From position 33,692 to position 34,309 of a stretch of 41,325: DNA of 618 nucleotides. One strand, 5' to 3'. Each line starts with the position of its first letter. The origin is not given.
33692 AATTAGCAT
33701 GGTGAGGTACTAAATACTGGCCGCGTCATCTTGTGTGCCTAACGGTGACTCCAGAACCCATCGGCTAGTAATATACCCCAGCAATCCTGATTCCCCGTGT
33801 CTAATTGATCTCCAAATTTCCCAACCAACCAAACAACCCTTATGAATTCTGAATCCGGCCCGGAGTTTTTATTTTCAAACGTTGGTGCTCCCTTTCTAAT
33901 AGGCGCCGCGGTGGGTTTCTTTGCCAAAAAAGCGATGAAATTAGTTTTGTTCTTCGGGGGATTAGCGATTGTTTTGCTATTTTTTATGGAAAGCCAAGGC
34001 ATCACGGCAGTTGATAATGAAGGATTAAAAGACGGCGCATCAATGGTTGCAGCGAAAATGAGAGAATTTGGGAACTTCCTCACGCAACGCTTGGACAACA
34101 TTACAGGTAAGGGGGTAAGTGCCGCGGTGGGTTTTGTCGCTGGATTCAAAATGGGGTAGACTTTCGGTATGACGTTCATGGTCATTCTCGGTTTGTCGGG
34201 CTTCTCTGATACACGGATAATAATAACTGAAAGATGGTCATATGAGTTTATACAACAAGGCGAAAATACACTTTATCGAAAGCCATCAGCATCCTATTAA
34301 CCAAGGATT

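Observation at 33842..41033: Convergent membrane-anchored oxygenase / radical-SAM locus with no assignable pathway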

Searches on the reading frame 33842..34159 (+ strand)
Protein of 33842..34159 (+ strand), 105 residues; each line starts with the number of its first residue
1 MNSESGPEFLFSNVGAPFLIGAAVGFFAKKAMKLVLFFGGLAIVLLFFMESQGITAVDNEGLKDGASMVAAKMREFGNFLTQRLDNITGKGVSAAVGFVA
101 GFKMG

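Call 3: search_protein_families(library=pfam, proteins=[window:33842-34159:+], max_evalue=0.01)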
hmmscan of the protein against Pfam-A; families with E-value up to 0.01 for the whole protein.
window:33842-34159:+ (105 aa): 1 family
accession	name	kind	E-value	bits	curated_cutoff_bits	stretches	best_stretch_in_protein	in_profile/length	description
PF04930.20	FUN14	-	1.9e-11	44.6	22.5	1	18-105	5-91/92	FUN14 family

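Call 4: search_protein_families(library=ncbifam, proteins=[window:33842-34159:+], max_evalue=0.01)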
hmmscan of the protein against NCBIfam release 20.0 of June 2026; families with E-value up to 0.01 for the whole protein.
window:33842-34159:+ (105 aa): 0 families
